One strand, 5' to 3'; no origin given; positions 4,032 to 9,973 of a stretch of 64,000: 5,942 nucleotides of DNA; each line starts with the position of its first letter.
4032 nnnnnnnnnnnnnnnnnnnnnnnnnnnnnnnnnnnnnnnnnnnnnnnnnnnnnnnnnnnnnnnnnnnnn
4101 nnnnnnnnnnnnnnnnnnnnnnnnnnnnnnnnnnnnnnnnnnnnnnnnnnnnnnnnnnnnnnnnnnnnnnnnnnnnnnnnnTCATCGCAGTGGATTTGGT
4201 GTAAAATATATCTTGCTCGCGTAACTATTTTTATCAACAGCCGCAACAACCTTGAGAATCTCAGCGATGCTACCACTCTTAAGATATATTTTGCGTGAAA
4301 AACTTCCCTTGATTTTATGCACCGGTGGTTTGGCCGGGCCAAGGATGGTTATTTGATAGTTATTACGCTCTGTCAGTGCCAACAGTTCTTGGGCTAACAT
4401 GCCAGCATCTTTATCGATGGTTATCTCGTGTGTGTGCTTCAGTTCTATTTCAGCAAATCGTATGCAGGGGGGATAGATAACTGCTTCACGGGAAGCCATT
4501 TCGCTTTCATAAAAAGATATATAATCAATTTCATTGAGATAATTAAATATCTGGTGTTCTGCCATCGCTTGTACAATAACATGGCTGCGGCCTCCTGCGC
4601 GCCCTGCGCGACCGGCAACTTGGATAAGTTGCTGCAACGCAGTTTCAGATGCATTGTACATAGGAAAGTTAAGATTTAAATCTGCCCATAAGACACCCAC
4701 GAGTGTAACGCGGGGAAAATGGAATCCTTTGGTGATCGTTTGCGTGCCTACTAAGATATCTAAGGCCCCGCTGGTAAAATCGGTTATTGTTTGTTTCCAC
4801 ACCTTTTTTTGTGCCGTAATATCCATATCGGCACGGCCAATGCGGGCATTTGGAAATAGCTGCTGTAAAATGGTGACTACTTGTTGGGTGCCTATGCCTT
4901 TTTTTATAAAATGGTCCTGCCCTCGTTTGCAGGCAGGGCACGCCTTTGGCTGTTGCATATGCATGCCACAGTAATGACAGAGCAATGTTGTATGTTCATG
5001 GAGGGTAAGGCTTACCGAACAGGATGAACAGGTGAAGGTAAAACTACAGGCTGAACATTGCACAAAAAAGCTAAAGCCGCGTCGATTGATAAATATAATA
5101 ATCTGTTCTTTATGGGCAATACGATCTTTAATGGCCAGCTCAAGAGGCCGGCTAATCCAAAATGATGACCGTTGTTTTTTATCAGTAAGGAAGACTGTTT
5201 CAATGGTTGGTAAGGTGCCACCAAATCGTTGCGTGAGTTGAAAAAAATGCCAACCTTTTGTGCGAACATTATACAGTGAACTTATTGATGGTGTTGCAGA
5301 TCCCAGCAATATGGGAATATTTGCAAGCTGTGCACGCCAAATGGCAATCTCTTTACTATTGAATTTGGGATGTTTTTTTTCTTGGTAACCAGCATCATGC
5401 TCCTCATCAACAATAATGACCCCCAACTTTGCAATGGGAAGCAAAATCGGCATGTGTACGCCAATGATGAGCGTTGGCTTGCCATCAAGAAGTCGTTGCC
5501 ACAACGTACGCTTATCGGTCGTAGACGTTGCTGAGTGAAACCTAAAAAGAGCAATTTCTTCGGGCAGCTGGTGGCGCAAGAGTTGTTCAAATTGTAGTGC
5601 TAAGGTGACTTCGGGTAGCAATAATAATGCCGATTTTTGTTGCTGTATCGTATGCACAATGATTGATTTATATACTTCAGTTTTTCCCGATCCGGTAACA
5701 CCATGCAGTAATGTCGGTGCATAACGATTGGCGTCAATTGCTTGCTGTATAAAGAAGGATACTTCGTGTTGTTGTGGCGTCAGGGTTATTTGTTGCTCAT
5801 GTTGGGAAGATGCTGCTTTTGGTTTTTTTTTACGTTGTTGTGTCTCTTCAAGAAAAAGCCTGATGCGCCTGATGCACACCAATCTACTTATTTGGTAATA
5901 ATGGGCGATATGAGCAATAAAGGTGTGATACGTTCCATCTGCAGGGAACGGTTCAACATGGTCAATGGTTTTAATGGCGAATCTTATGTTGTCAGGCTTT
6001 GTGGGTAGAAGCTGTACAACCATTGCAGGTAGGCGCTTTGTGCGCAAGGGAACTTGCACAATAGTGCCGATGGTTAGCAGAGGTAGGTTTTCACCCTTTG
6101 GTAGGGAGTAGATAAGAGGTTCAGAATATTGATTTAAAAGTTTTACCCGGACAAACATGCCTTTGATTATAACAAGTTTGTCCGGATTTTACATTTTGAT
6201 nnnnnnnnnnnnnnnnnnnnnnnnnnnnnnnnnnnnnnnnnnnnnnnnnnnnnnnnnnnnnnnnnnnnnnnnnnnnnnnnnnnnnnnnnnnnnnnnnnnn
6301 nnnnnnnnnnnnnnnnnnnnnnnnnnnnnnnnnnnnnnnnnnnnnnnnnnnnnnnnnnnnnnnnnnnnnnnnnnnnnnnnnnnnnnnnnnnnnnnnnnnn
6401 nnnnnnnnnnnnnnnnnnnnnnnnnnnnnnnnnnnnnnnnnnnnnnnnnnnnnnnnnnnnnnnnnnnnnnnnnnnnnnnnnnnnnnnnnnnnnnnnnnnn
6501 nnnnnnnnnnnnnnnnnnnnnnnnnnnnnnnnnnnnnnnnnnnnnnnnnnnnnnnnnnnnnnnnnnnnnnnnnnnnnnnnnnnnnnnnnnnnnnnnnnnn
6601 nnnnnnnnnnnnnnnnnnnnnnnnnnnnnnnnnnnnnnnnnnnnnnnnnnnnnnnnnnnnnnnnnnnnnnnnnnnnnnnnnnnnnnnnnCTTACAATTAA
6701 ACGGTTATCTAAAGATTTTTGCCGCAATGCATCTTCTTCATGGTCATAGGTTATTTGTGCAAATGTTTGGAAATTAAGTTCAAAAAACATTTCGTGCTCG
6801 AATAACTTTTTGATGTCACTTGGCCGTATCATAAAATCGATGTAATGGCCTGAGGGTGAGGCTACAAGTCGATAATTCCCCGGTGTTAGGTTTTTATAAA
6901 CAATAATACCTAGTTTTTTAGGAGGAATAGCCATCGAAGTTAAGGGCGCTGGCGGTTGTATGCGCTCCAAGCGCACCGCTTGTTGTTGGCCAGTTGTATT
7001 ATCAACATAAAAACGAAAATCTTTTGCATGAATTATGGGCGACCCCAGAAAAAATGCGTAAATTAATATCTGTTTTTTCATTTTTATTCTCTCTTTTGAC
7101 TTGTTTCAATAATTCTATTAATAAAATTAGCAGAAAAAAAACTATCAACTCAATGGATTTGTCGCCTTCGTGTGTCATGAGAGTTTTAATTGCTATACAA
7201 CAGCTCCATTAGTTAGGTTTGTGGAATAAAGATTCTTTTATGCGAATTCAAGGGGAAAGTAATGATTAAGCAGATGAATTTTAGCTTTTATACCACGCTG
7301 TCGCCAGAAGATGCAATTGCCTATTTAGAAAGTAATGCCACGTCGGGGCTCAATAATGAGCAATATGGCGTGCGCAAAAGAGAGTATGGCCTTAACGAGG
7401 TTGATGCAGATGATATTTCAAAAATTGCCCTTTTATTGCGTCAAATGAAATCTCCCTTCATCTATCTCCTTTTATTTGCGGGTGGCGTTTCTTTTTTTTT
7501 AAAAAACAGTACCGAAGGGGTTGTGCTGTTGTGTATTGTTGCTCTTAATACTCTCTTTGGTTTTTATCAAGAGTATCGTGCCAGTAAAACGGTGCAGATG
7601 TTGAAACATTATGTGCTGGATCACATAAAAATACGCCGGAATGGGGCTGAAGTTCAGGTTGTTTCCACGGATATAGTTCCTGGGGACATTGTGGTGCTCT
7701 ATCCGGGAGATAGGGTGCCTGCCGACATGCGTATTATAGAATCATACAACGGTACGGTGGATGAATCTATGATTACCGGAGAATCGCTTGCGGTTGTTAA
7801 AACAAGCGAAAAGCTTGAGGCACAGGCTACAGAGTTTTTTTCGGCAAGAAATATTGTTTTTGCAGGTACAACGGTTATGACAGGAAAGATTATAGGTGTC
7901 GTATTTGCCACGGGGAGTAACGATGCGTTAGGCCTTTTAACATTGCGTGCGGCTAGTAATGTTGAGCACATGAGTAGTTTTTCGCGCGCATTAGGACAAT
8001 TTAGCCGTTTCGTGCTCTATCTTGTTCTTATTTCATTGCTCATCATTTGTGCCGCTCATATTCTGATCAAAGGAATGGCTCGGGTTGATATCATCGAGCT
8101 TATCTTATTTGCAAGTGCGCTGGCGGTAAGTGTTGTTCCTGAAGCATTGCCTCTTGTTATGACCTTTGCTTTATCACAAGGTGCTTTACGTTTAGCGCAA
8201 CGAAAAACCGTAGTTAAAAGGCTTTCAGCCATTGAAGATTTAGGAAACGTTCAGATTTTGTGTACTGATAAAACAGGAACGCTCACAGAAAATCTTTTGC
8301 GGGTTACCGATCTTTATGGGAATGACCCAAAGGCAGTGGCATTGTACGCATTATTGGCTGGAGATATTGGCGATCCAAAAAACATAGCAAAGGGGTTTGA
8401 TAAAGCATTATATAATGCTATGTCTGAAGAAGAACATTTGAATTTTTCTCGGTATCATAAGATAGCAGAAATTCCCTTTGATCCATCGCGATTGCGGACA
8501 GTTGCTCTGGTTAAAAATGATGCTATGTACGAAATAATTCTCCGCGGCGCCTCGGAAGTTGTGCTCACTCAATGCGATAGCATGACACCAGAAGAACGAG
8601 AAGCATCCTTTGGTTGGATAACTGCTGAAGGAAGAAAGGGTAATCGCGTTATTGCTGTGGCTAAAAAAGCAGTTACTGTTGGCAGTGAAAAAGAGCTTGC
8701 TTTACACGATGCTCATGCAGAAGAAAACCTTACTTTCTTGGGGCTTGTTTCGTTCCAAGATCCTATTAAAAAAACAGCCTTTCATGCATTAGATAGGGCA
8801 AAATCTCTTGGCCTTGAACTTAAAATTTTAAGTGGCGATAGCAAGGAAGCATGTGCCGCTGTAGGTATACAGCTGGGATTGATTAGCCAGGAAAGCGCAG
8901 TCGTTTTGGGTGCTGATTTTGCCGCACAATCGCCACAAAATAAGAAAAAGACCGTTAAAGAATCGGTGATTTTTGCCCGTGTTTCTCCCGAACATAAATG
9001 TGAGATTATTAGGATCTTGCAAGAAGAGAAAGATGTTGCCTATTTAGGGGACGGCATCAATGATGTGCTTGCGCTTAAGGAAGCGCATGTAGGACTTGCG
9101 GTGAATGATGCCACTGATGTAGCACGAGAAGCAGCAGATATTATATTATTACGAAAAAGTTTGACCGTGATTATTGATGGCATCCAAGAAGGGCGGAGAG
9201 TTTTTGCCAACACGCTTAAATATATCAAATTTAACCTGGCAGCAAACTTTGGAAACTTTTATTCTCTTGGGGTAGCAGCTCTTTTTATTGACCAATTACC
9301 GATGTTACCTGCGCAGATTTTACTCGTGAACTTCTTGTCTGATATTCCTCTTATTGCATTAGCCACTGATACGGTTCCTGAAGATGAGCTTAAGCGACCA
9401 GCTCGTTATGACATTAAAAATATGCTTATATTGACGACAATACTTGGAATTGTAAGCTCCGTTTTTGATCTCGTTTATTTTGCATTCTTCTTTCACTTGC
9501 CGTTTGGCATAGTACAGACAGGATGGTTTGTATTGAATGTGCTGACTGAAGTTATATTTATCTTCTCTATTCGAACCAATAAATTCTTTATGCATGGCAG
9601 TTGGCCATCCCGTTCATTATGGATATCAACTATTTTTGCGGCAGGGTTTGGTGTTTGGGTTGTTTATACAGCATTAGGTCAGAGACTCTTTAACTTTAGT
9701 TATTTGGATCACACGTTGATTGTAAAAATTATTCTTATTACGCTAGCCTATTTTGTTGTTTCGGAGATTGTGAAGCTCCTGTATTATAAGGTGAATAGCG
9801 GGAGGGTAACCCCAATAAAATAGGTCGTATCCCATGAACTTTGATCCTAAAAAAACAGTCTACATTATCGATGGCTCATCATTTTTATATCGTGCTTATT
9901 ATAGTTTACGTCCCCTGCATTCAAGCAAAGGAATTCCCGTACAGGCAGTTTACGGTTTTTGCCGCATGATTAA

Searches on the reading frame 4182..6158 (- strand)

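Call 56: search_protein_families(library=pfam, proteins=[window:4182-6158:-], max_evalue=0.00001)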
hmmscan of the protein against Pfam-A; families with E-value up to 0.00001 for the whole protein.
window:4182-6158:- (658 aa): 4 families
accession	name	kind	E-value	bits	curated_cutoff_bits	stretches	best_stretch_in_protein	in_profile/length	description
PF00270.35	DEAD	-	1.1e-12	48.4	26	1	148-295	16-164/167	DEAD/DEAH box helicase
PF00271.37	Helicase_C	-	1.3e-09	38.7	23.5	1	435-522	38-110/110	Helicase conserved C-terminal domain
PF04851.21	ResIII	-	5.5e-09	36.6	22.5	1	124-291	2-163/164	Type III restriction enzyme, res subunit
PF18074.6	PriA_C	-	8e-07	30.2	26.9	1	564-645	1-80/95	Primosomal protein N C-terminal domain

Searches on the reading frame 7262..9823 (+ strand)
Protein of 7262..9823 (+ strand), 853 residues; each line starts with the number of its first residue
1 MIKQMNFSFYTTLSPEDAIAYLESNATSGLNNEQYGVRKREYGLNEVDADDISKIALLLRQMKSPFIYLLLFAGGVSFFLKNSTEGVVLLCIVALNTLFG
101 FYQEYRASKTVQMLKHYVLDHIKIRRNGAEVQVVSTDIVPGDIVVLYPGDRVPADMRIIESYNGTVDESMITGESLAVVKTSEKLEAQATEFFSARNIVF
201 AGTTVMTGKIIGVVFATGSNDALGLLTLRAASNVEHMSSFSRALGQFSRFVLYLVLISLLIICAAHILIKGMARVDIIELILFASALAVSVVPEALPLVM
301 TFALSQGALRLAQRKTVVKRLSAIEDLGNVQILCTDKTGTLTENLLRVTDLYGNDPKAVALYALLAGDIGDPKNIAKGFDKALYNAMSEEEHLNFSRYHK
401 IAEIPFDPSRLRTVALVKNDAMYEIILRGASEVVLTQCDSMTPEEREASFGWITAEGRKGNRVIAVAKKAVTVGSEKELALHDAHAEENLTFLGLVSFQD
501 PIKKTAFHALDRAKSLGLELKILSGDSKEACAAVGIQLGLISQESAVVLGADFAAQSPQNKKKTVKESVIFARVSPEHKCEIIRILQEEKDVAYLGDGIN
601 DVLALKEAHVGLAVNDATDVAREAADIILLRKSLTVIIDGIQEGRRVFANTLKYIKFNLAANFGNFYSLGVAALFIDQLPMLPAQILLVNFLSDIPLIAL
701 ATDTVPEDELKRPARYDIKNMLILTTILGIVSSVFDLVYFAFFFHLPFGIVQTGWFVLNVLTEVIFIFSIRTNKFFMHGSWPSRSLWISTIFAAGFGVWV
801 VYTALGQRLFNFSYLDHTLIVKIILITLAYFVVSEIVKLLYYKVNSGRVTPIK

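Call 56: search_protein_families(library=pfam, proteins=[window:7262-9823:+], max_evalue=0.00001)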
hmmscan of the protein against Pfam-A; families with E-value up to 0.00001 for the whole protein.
window:7262-9823:+ (853 aa): 4 families
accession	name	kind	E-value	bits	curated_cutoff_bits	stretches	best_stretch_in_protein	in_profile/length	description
PF00122.25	E1-E2_ATPase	-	3.4e-41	141.2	28.1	1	122-314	7-181/181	E1-E2 ATPase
PF00689.26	Cation_ATPase_C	-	4.1e-22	79.2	27.3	1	679-840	2-175/175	Cation transporting ATPase, C-terminus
PF00702.32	Hydrolase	-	4e-14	53.9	26.4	1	332-609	3-191/191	haloacid dehalogenase-like hydrolase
PF00690.31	Cation_ATPase_N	-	1.5e-13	50.7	20.4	1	12-77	3-69/69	Cation transporter/ATPase, N-terminus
